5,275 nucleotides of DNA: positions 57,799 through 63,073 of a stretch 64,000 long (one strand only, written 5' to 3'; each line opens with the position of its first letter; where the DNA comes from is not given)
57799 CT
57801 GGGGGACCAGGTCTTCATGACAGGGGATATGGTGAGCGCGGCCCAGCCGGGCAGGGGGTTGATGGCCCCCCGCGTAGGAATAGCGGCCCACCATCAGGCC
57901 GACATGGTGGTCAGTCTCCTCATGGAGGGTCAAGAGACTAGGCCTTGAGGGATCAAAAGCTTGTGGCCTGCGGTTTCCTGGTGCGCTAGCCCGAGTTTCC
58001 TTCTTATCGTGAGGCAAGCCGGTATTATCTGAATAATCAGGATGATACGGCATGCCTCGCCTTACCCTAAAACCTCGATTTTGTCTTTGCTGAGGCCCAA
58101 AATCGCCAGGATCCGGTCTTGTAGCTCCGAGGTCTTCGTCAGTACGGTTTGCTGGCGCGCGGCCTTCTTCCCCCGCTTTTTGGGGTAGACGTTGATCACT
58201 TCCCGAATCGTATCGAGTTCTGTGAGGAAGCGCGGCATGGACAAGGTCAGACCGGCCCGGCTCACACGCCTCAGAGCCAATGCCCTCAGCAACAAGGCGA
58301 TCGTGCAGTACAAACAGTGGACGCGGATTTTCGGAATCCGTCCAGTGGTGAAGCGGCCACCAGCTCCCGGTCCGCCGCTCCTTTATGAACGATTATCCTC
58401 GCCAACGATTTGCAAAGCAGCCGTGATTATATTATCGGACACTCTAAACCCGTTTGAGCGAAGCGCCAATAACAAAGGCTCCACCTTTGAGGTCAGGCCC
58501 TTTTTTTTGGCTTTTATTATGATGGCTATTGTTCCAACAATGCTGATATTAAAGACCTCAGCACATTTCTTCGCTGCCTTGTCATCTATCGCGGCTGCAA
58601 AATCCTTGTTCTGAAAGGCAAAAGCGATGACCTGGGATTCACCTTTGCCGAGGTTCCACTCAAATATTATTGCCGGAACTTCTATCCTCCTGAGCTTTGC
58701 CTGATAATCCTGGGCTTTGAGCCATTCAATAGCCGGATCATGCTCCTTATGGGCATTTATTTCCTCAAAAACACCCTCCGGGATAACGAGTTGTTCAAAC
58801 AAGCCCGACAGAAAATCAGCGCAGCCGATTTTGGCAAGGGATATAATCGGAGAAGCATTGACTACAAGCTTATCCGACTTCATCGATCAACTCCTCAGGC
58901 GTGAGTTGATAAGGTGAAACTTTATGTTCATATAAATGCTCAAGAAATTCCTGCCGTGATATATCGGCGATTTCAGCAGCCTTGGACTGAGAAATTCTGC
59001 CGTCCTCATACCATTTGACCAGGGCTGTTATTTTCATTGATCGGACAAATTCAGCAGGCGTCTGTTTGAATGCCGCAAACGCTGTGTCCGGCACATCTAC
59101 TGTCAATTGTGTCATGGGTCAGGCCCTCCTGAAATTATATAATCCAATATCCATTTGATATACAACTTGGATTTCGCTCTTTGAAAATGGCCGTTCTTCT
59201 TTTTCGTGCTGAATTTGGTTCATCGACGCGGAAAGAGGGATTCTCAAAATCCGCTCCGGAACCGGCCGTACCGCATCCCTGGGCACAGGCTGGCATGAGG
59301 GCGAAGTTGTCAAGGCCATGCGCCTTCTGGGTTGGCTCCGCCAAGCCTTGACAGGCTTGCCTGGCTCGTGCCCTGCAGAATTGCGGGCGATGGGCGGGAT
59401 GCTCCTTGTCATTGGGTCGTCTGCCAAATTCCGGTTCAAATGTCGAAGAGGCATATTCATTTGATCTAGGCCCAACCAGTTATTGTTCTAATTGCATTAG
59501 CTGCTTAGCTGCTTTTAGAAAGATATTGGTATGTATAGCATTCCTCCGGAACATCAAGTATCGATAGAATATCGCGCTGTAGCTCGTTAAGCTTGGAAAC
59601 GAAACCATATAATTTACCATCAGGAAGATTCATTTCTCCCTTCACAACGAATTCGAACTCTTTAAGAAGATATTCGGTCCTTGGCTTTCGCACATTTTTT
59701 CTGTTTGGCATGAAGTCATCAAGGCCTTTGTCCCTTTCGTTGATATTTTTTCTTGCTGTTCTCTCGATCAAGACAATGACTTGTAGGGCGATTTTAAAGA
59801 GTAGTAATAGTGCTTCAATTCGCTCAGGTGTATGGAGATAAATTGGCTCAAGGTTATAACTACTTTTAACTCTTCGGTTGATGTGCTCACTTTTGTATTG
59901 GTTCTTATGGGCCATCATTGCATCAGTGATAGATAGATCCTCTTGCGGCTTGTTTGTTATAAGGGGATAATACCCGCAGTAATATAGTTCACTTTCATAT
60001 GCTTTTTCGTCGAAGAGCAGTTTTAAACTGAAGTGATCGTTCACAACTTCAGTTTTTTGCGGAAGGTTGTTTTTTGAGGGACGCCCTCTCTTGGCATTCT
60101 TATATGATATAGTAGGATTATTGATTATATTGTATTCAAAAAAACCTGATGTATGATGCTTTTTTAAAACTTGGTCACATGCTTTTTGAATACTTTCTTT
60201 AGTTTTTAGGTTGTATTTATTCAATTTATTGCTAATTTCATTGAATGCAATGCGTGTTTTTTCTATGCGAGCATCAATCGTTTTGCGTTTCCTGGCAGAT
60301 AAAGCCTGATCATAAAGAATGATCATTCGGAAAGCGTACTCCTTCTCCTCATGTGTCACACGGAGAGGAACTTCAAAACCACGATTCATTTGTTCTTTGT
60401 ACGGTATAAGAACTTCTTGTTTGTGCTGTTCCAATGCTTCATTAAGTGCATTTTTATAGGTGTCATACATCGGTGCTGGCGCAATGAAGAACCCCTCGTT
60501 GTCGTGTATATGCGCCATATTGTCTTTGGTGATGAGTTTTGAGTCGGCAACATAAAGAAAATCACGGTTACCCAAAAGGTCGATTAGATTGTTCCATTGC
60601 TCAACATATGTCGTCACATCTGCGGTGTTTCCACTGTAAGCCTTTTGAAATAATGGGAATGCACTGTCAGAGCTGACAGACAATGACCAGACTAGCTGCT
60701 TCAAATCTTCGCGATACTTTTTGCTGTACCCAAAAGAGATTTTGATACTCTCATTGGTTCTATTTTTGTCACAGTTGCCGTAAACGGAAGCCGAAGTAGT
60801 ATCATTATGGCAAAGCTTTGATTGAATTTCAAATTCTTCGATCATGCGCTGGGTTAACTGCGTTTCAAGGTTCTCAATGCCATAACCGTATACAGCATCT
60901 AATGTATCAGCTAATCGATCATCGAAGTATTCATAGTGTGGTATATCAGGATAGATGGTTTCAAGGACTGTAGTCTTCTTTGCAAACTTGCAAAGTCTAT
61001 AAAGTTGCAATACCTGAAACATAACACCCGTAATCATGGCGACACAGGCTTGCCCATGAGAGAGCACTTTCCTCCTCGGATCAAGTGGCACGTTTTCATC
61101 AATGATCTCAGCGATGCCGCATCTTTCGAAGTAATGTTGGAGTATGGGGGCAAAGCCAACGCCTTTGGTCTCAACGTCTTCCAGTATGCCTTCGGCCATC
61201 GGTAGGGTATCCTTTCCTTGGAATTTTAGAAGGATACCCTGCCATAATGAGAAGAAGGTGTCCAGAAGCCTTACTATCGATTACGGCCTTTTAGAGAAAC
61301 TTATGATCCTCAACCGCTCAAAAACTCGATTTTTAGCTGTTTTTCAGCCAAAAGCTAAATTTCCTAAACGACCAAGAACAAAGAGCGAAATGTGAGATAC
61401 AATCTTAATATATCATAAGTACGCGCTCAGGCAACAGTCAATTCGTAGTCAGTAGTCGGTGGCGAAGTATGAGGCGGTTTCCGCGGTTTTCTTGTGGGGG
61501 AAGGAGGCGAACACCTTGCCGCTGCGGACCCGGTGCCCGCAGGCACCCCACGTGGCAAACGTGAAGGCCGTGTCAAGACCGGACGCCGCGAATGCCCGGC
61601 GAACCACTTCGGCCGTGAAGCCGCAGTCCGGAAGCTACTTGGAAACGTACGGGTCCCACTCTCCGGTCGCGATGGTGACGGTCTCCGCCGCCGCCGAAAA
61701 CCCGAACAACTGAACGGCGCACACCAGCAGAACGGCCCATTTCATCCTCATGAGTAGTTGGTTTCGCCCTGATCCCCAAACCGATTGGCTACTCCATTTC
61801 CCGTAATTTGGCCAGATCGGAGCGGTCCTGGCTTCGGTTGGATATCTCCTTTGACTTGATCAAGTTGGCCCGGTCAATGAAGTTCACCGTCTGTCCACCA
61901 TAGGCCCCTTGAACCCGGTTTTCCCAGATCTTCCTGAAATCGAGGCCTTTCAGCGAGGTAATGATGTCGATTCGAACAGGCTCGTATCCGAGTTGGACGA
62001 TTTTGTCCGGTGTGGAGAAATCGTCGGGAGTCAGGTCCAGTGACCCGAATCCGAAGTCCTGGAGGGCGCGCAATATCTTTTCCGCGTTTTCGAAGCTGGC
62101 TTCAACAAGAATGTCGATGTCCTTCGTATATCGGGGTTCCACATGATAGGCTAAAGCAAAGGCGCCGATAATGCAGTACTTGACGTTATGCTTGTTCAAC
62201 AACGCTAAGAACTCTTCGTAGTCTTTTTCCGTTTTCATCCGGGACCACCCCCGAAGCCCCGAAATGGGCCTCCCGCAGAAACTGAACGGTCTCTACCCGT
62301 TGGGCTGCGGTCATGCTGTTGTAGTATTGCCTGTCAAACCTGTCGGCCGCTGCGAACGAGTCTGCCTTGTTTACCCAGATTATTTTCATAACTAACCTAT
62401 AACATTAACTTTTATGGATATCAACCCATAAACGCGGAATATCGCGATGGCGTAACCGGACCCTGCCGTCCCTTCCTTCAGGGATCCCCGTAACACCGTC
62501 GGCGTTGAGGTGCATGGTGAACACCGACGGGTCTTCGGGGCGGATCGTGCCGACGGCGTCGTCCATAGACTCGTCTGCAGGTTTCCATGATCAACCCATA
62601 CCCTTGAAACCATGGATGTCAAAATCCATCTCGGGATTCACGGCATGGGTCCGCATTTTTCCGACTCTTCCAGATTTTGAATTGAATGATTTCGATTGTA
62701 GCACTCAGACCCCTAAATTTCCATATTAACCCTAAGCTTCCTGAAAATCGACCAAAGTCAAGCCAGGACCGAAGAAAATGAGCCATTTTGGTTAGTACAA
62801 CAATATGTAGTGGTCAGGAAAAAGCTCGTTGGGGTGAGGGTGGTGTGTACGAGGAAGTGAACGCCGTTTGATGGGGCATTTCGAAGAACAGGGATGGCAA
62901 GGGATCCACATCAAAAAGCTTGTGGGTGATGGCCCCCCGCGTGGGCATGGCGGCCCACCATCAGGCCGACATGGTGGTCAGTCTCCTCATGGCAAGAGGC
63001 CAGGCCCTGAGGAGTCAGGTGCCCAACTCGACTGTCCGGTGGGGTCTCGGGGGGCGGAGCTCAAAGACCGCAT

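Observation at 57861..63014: ~5 kb insertion bracketed by direct repeats of the thiF 3' end, whose differences fall only on codon third positions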

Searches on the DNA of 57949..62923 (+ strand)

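Call 44: search_dna_similar(query=window:57949-62923:+, collection=plasmids, mode=distant, max_rows=10)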
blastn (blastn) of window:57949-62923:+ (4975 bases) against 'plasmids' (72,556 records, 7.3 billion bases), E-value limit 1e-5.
No match.
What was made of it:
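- Tried and rejected: None (call 44).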

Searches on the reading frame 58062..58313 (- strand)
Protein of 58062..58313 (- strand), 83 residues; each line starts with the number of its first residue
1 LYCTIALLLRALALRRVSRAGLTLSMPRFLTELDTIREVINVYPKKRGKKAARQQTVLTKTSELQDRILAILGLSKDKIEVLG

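Call 10: search_protein_families(library=pfam, proteins=[window:58062-58313:-], max_evalue=0.01)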
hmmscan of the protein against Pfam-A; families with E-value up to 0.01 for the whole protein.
window:58062-58313:- (83 aa): 0 families

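Call 37: search_protein_families(library=ncbifam, proteins=[window:58062-58313:-], max_evalue=0.1)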
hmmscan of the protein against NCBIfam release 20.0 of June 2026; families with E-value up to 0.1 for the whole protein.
window:58062-58313:- (83 aa): 1 family
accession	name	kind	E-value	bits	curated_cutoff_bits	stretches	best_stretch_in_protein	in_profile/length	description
NF033559.2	transpos_IS1634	equivalog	7.4e-07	28.5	100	1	1-75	414-482/483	IS1634 family transposase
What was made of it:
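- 57986..58390 (-): C-terminal fragment of an IS1634-family transposase ('ISx'), with a +1 frameshift near 58333. The outer terminus of the element is at 57986. NCBIfam NF033559, profile positions 414-482 of 483 (call 37).
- On IS1634-family insertion with a long target-site duplication: NF033559 hits: 59505-61199 (E = 1e-75, full length) and 58062-58313 (C-terminal fragment) (call 37).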

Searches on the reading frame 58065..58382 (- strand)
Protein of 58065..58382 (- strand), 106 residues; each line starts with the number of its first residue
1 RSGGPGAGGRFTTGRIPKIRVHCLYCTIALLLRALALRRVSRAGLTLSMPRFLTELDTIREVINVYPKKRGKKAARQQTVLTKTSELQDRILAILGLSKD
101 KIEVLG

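Call 40: find_homologous_proteins(query=window:58065-58382:-, max_evalue=0.001)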
Query seq(106 aa) (106 aa): 41 proteins with E <= 0.001 among 69 candidates.
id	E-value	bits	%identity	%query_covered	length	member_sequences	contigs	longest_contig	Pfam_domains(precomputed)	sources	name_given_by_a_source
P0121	5.1e-34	134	82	79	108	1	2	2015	-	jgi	jgi:hypothetical protein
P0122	2.6e-32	129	74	80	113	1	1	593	-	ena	-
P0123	2.7e-32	129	74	79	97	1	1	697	-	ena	-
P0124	5.3e-32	128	71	84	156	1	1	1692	-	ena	-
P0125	2.3e-31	126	72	81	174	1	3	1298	-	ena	-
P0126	5.3e-30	122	61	100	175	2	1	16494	-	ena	-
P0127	2.3e-28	116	59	95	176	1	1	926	-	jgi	jgi:transposase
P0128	2.7e-28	116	67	84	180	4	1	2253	-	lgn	-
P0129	3.2e-28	116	58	97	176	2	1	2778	-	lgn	-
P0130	3.9e-28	116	68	79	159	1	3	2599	-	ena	-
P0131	5.9e-28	115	67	85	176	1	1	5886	-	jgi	jgi:transposase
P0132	2.7e-27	113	61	97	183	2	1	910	-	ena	-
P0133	2.6e-26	110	59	93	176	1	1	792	-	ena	-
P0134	3.8e-26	109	67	79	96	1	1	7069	-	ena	-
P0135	4.2e-26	109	63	85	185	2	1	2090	-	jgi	-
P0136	5.9e-26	109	62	84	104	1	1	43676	-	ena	-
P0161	3.7e-7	48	77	37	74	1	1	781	-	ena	-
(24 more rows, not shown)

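Call 42: find_encoding_contigs(protein=P0126, flank=4000, max_places=3)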
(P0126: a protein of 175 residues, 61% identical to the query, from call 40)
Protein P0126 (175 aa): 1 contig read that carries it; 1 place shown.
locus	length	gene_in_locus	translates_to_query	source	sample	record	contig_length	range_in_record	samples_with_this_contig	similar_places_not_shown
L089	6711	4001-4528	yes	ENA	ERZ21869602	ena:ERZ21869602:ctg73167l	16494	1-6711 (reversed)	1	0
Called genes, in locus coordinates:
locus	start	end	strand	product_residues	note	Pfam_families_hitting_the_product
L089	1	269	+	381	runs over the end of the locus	PF02771:Acyl-CoA_dh_N, PF02770:Acyl-CoA_dh_M, PF00441:Acyl-CoA_dh_1, PF08028:Acyl-CoA_dh_2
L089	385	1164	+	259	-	PF00378:ECH_1, PF16113:ECH_2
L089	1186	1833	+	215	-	PF03358:FMN_red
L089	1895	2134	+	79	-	PF01558:POR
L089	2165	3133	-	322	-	PF01797:Y1_Tnp, PF08299:Bac_DnaA_C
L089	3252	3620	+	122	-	-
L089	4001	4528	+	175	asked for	-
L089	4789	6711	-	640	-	?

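Call 45: find_encoding_contigs(protein=P0121, flank=3000, max_places=3)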
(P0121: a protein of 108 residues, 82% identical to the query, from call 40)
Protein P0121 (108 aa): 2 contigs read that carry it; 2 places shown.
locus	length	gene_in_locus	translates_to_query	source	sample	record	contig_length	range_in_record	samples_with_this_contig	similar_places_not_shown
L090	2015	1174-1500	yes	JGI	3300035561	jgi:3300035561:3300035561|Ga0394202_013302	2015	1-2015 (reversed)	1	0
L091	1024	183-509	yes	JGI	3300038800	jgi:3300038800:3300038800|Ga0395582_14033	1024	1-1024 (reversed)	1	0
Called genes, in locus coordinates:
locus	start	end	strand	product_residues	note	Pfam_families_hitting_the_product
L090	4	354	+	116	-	-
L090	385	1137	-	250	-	PF00215:OMPdecase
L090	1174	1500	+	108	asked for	-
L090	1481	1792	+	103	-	-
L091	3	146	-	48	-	?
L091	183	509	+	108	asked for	-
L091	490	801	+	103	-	-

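Call 70: find_encoding_contigs(protein=P0131, flank=3000, max_places=3)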
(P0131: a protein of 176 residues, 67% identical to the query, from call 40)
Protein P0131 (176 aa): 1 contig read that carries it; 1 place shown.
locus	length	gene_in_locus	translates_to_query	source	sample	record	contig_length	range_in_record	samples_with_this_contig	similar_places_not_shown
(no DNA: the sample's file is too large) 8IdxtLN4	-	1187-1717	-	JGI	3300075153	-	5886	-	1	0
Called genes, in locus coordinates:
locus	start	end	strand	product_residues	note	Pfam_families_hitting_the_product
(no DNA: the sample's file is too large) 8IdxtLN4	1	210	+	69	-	?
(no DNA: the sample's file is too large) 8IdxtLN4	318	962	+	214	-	PF02810:SEC-C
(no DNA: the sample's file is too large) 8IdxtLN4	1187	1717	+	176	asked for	-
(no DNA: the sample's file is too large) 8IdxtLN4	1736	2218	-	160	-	-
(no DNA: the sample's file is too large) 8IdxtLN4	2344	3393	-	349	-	PF13527:Acetyltransf_9, PF00583:Acetyltransf_1 (weak), PF13508:Acetyltransf_7 (weak)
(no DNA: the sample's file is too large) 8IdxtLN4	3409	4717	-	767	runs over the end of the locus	PF01869:BcrAD_BadFG, PF06050:HGD-D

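Call 71: find_encoding_contigs(protein=P0136, flank=3000, max_places=3)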
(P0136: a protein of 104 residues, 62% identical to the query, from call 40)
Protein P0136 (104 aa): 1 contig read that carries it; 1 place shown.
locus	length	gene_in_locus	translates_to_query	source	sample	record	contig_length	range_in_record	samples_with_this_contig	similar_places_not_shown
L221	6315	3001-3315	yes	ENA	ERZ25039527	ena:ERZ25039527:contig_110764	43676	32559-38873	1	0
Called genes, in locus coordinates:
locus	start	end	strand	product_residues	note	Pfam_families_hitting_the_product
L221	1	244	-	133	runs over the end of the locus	PF00072:Response_reg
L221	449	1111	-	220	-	PF00072:Response_reg, PF08281:Sigma70_r4_2 (faint), PF00196:GerE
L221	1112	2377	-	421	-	PF05227:CHASE3, PF07730:HisKA_3, PF02518:HATPase_c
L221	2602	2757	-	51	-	-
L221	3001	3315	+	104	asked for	-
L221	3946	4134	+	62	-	-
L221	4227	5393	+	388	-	PF01408:GFO_IDH_MocA, PF19051:GFO_IDH_MocA_C2, PF22725:GFO_IDH_MocA_C3 (weak)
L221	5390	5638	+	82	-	PF19051:GFO_IDH_MocA_C2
